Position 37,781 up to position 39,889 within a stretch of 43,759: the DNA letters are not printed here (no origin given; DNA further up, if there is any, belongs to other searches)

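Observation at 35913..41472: Compact teichoic-acid-like phospho-decoration island in a Bacteroidota chromosome, with no export, priming or polymerase genes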

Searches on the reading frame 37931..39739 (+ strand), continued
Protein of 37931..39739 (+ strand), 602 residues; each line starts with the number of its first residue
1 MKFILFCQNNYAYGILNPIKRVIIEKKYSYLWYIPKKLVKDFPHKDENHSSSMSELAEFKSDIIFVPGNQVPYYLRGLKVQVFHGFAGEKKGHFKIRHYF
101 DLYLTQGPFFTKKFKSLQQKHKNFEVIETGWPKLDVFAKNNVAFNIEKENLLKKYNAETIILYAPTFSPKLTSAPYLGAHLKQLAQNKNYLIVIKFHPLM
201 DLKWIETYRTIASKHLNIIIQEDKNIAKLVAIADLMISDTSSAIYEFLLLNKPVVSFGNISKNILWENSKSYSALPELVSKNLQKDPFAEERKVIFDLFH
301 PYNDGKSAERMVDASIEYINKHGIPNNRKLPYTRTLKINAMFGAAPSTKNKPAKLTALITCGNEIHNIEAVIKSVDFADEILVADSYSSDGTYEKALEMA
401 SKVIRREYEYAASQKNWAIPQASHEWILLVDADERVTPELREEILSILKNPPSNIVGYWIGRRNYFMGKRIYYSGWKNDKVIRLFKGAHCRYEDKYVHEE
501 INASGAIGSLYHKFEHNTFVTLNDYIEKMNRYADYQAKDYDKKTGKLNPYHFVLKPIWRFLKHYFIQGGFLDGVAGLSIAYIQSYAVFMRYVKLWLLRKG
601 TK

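Call 14: find_encoding_contigs(protein=P0004, flank=10000, max_places=2)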
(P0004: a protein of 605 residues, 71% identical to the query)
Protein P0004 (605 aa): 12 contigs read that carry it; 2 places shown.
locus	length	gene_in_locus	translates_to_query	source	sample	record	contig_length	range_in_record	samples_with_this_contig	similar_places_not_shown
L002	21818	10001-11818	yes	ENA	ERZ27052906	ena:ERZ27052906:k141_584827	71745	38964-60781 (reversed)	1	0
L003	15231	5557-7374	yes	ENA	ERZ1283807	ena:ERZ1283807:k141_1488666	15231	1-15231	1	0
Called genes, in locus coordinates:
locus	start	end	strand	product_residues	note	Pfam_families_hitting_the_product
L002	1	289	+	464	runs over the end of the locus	PF09295:ChAPs (faint), PF25058:ARM_TT21 (faint), PF07719:TPR_2 (faint), PF13428:TPR_14 (faint), PF13432:TPR_16 (faint), PF14559:TPR_19 (faint), PF23914:TPR_CcmH_CycH (faint), PF25063:ARM_TT21_C (weak), +10 more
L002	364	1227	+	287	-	PF04018:VCA0040-like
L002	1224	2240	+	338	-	PF04018:VCA0040-like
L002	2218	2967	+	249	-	PF08501:Shikimate_dh_N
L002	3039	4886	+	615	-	PF03993:DUF349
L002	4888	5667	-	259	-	PF01503:PRA-PH (faint), PF03819:MazG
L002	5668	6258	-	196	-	PF01327:Pep_deformylase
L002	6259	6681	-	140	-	PF03652:RuvX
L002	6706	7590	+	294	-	PF14805:THDPS_N_2, PF21711:DCTN5 (faint), PF00132:Hexapep, PF14602:Hexapep_2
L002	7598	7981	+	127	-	-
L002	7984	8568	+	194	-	PF04991:LicD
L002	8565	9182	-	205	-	PF01467:CTP_transf_like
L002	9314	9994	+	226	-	PF12804:NTP_transf_3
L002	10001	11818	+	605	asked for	PF04464:Glyphos_transf, PF02350:Epimerase_2, PF00535:Glycos_transf_2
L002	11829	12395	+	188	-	PF01300:Sua5_yciO_yrdC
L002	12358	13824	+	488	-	PF01743:PolyA_pol, PF12627:PolyA_pol_RNAbd, PF01966:HD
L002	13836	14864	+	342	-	PF02628:COX15-CtaA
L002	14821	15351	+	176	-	PF07929:PRiA4_ORF3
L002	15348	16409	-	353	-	-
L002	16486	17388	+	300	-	PF00005:ABC_tran, PF13304:AAA_21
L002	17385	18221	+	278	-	PF12679:ABC2_membrane_2, PF12698:ABC2_membrane_3, PF12730:ABC2_membrane_4 (weak), PF10920:DUF2705 (faint)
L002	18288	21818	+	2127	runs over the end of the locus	PF17517:IgGFc_binding, PF19081:Ig_7 (weak), PF26689:FIDD, PF13585:CHU_C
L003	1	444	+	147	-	?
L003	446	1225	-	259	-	PF01503:PRA-PH (faint), PF03819:MazG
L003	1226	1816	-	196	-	PF01327:Pep_deformylase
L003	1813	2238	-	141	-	PF03652:RuvX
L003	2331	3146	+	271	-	PF14805:THDPS_N_2, PF21711:DCTN5 (faint), PF00132:Hexapep, PF14602:Hexapep_2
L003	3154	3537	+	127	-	-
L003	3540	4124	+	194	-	PF04991:LicD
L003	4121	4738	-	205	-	PF01467:CTP_transf_like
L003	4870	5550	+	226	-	PF12804:NTP_transf_3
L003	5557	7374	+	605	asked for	PF04464:Glyphos_transf, PF02350:Epimerase_2, PF00535:Glycos_transf_2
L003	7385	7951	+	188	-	PF01300:Sua5_yciO_yrdC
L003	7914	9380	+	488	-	PF01743:PolyA_pol, PF12627:PolyA_pol_RNAbd, PF01966:HD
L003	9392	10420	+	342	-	PF02628:COX15-CtaA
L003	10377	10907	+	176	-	PF07929:PRiA4_ORF3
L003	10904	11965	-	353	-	-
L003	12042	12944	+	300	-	PF00005:ABC_tran, PF13304:AAA_21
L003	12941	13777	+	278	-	PF12679:ABC2_membrane_2, PF12698:ABC2_membrane_3, PF12730:ABC2_membrane_4 (weak)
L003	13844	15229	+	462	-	?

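Call 15: find_encoding_contigs(protein=P0008, flank=10000, max_places=2)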
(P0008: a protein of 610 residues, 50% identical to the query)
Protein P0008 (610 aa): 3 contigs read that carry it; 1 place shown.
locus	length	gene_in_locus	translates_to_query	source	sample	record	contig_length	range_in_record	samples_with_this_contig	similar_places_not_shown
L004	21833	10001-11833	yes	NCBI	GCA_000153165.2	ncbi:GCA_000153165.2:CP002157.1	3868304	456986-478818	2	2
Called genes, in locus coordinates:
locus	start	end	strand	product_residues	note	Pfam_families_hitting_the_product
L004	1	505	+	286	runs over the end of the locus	PF01738:DLH, PF07859:Abhydrolase_3, PF00326:Peptidase_S9 (faint), PF20434:BD-FAE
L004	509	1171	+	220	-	PF13472:Lipase_GDSL_2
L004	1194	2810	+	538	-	PF14845:Glycohydro_20b2 (weak), PF02838:Glyco_hydro_20b, PF00728:Glyco_hydro_20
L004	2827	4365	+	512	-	PF00450:Peptidase_S10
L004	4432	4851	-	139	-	PF18347:DUF5606, PF21186:DUF6852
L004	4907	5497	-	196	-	PF01327:Pep_deformylase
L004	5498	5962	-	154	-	PF03652:RuvX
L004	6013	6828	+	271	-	PF14805:THDPS_N_2, PF00132:Hexapep (weak), PF14602:Hexapep_2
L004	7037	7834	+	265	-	PF00535:Glycos_transf_2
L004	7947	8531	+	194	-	PF04991:LicD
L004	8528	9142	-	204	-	PF01467:CTP_transf_like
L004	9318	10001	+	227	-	PF12804:NTP_transf_3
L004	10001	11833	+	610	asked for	PF02350:Epimerase_2 (weak), PF04464:Glyphos_transf, PF00535:Glycos_transf_2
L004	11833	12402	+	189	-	PF01300:Sua5_yciO_yrdC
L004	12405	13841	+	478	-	PF01743:PolyA_pol, PF12627:PolyA_pol_RNAbd, PF01966:HD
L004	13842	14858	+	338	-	PF02628:COX15-CtaA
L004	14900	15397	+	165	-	PF07929:PRiA4_ORF3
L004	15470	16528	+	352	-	PF04245:NA37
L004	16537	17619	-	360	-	-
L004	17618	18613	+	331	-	PF00005:ABC_tran, PF13304:AAA_21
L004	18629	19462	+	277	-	PF12679:ABC2_membrane_2, PF12698:ABC2_membrane_3 (weak), PF12730:ABC2_membrane_4, PF10920:DUF2705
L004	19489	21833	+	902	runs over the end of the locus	PF26689:FIDD, PF13585:CHU_C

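Call 17: find_related_loci(query=A1, collection=genome_contigs, flank=10000)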
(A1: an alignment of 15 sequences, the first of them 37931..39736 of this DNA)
Query A1 (602 aa) in genome_contigs; peptide patterns used: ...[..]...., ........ (x = any residue, [..] = any of these).
407 stretches matched a pattern; 320 encode a relative of the query (tblastn E <= 1e-3); the best 80 are kept; 80 distinct loci.
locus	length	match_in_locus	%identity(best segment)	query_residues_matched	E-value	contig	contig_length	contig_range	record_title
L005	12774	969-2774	80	1-602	0e+0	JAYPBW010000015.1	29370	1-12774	MAG: Flavobacteriaceae bacterium isolate 139582_S183_concoct_bins.tsv.118 NODE_1248_length_29370_cov_4.268293, whole gen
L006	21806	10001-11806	65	1-602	0e+0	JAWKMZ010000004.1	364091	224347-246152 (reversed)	MAG: Gelidibacter sp. isolate ABC1.125 ABC1.125.fa-4, whole genome shotgun sequence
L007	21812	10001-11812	65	1-602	0e+0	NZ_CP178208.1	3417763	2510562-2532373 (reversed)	Pontimicrobium sp. IMCC45349 chromosome, complete genome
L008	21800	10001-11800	62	1-600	0e+0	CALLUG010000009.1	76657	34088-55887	MAG: uncultured Flavobacteriaceae bacterium isolate H1_Bin_MAXBIN__077_sub_1 genome assembly, contig: c_000000395205, wh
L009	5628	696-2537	57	1-602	0e+0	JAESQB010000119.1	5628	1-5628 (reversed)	MAG: Flavobacteriaceae bacterium isolate NORP215 19928, whole genome shotgun sequence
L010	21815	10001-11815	51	1-600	0e+0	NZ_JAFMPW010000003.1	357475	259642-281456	Muriicola sp. Z0-33 scaffold_3_length=357476, whole genome shotgun sequence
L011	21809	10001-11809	51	1-598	0e+0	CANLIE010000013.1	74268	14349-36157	uncultured Cellulophaga sp. isolate 2-1813-Z.fasta genome assembly, contig: NODE_13, whole genome shotgun sequence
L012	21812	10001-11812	50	1-599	0e+0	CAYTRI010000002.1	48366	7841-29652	MAG TPA_asm: uncultured Flavobacteriaceae bacterium isolate SRP268394_co1_100 genome assembly, contig: NODE_1131_length_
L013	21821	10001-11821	49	1-602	0e+0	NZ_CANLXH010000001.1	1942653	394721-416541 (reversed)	Uncultured Croceitalea sp. isolate 3-263-3Z.fasta NODE_1, whole genome shotgun sequence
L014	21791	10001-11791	52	1-591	0e+0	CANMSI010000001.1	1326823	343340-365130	uncultured Flavobacteriaceae bacterium isolate 2-919.fasta genome assembly, contig: NODE_1, whole genome shotgun sequenc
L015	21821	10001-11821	50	1-602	0e+0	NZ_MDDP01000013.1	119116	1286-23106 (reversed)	Cellulophaga omnivescoria strain W5C W5C2.fa13, whole genome shotgun sequence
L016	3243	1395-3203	49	1-598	0e+0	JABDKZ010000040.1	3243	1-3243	MAG: Maribacter sp. isolate SS_bin_62 k127_706368, whole genome shotgun sequence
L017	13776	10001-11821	48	1-602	0e+0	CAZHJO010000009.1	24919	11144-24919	MAG TPA_asm: uncultured Maribacter sp. isolate binchicken_co385_37 genome assembly, contig: NODE_1335_length_24919_cov_4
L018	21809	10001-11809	49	1-598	0e+0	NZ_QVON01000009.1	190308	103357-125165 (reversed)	Arenibacter sp. P308M17 contig9, whole genome shotgun sequence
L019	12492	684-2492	50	1-598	0e+0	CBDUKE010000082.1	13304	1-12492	MAG TPA_asm: uncultured Maribacter sp. isolate SRR22808124_binner12_Refined_11 genome assembly, contig: ERZ25043433.2481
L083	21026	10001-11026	60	1-342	2e-138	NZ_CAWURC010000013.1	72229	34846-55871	MAG: uncultured Flavobacterium sp. isolate HER22_SLC_100_bin_63 HER22_SLC_100_bin_63-read_4, whole genome shotgun sequen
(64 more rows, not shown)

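Call 21: search_solved_structures(query=window:37931-39736:+, max_evalue=0.01)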
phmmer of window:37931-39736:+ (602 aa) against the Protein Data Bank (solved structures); distinct sequences matched with E-value up to 0.01: 3.
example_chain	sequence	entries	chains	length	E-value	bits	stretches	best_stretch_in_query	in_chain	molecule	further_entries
8va1_A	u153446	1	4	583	2.1e-10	43.1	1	105-312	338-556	Teichoic acid ribitol-phosphate polymerase TarL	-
22ao_A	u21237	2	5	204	1.8e-07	33.4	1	355-453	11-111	GmaR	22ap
5mlz_A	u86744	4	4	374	0.00019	23.4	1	353-457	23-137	Dolichol monophosphate mannose synthase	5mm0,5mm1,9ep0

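Call 43: search_protein_families(library=ncbifam, max_evalue=0.001, proteins=[L002:16486-17388:+, L002:17385-18221:+, L002:15348-16409:-, L004:7037-7834:+])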
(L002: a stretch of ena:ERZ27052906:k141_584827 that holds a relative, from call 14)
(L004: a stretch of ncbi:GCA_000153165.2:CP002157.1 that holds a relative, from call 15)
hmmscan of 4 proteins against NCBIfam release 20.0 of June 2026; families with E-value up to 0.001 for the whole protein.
L002:16486-17388:+ (300 aa): 190 families (the best 25 are shown)
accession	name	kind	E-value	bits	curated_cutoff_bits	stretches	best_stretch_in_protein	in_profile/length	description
TIGR03740.1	galliderm_ABC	subfamily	2.4e-66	223.6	309.75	1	5-210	1-205/223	lantibiotic protection ABC transporter ATP-binding subunit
TIGR01188.1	drrA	subfamily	8.8e-53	179.5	312.45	1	12-295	1-301/302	daunorubicin resistance ABC transporter, ATP-binding protein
TIGR03522.1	GldA_ABC_ATP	equivalog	4.2e-51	174.2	402.6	1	6-295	4-301/301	gliding motility-associated ABC transporter ATP-binding subunit GldA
NF010060.0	PRK13537.1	equivalog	3.5e-48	164.1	521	1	3-296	14-309/314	nodulation factor ABC transporter ATP-binding protein NodI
NF010059.0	PRK13536.1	equivalog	4.1e-42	144.1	549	1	5-296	44-337/342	nodulation factor ABC transporter ATP-binding protein NodI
TIGR01288.1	nodI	equivalog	2.8e-41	141.5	424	1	6-295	6-297/303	nodulation factor ABC transporter ATP-binding protein NodI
NF047568.1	PSM_export_PmtC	equivalog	8.5e-39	133.7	375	1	6-296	2-286/290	phenol-soluble modulin export ABC transporter ATP-binding protein PmtC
TIGR03864.1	PQQ_ABC_ATP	hypoth_equivalog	9.2e-38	130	302.25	1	5-221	2-224/236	ABC transporter, ATP-binding subunit, PQQ-dependent alcohol dehydrogenase system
NF033858.1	ABC2_perm_RbbA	equivalog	3.4e-37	127.9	1050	1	5-225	267-493/909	ribosome-associated ATPase/putative transporter RbbA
TIGR04521.1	ECF_ATPase_2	equivalog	4e-35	121.3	330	1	16-244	17-260/279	energy-coupling factor transporter ATPase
TIGR04406.1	LPS_export_lptB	equivalog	7.9e-35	120.3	240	1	5-220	2-226/239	LPS export ABC transporter ATP-binding protein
TIGR02673.1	FtsE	equivalog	1.3e-34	119.7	264.85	1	4-205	1-213/214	cell division ATP-binding protein FtsE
NF010157.0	PRK13636.1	equivalog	9e-33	113.6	463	1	3-216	4-229/285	cobalt transporter ATP-binding subunit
TIGR03410.1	urea_trans_UrtE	equivalog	2.6e-32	112.1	285.8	1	5-212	1-215/230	urea ABC transporter ATP-binding subunit UrtE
TIGR02314.1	ABC_MetN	equivalog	2.5e-31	108.9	499.7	1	15-217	16-229/343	methionine ABC transporter ATP-binding protein MetN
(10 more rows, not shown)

L002:17385-18221:+ (278 aa): 0 families

L002:15348-16409:- (353 aa): 0 families

L004:7037-7834:+ (265 aa): 8 families
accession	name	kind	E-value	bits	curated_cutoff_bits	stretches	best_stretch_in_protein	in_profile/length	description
TIGR04283.1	glyco_like_mftF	equivalog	6.3e-15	55.4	182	1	8-138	1-132/221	TIGR04283 family arsenosugar biosynthesis glycosyltransferase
TIGR04195.1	S_glycosyl_SunS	equivalog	9.5e-13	47.7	350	1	11-99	62-152/421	SunS family peptide S-glycosyltransferase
NF050050.1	ProtGlycPglI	equivalog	5.6e-07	29.2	500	1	6-140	2-145/306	GalNAc(5)-diNAcBac-PP-undecaprenol beta-1,3-glucosyltransferase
NF007482.0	PRK10073.1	equivalog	6.6e-07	28.6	423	1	3-97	3-105/334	glycosyltransferase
NF047683.1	TeichurnBiosyTuaG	equivalog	1e-05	25.3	400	1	2-97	2-107/252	teichuronic acid biosynthesis protein TuaG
NF041875.1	EPS_EpsD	equivalog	1.1e-05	25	370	1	8-108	1-110/325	exopolysaccharide biosynthesis glycosyltransferase EpsD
NF045692.1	OglycostaseCruG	equivalog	9.4e-05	21.5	600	1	7-91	42-141/386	2'-O-glycosyltransferase CruG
TIGR03937.1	PgaC_IcaA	equivalog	0.00079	18.5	422.3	0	5-109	44-157/407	poly-beta-1,6-N-acetyl-D-glucosamine synthase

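Call 47: search_solved_structures(query=A1, max_evalue=0.001, show_alignments=3)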
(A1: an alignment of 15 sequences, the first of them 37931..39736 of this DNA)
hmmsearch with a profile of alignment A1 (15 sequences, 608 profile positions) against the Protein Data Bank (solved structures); distinct sequences matched with E-value up to 0.001: 7.
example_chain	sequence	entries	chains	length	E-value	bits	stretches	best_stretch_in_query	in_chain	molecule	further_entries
22ao_A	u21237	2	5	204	3.4e-19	72.1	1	358-546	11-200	GmaR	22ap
8va1_A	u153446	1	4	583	3e-16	62.4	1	107-313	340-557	Teichoic acid ribitol-phosphate polymerase TarL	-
7msp_A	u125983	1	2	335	2.3e-13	52.8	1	339-537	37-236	SPbeta prophage-derived glycosyltransferase SunS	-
7msn_A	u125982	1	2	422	4.7e-13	51.8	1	340-536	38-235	SPbeta prophage-derived glycosyltransferase SunS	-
8qoy_A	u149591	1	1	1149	2e-10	43.1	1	126-257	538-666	TagF-like capsule polymerase Cps3D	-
5tze_C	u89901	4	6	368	2e-07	33.2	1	357-458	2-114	Glycosyl transferase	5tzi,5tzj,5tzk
5mlz_A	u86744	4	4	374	9.4e-07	31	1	354-457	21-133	Dolichol monophosphate mannose synthase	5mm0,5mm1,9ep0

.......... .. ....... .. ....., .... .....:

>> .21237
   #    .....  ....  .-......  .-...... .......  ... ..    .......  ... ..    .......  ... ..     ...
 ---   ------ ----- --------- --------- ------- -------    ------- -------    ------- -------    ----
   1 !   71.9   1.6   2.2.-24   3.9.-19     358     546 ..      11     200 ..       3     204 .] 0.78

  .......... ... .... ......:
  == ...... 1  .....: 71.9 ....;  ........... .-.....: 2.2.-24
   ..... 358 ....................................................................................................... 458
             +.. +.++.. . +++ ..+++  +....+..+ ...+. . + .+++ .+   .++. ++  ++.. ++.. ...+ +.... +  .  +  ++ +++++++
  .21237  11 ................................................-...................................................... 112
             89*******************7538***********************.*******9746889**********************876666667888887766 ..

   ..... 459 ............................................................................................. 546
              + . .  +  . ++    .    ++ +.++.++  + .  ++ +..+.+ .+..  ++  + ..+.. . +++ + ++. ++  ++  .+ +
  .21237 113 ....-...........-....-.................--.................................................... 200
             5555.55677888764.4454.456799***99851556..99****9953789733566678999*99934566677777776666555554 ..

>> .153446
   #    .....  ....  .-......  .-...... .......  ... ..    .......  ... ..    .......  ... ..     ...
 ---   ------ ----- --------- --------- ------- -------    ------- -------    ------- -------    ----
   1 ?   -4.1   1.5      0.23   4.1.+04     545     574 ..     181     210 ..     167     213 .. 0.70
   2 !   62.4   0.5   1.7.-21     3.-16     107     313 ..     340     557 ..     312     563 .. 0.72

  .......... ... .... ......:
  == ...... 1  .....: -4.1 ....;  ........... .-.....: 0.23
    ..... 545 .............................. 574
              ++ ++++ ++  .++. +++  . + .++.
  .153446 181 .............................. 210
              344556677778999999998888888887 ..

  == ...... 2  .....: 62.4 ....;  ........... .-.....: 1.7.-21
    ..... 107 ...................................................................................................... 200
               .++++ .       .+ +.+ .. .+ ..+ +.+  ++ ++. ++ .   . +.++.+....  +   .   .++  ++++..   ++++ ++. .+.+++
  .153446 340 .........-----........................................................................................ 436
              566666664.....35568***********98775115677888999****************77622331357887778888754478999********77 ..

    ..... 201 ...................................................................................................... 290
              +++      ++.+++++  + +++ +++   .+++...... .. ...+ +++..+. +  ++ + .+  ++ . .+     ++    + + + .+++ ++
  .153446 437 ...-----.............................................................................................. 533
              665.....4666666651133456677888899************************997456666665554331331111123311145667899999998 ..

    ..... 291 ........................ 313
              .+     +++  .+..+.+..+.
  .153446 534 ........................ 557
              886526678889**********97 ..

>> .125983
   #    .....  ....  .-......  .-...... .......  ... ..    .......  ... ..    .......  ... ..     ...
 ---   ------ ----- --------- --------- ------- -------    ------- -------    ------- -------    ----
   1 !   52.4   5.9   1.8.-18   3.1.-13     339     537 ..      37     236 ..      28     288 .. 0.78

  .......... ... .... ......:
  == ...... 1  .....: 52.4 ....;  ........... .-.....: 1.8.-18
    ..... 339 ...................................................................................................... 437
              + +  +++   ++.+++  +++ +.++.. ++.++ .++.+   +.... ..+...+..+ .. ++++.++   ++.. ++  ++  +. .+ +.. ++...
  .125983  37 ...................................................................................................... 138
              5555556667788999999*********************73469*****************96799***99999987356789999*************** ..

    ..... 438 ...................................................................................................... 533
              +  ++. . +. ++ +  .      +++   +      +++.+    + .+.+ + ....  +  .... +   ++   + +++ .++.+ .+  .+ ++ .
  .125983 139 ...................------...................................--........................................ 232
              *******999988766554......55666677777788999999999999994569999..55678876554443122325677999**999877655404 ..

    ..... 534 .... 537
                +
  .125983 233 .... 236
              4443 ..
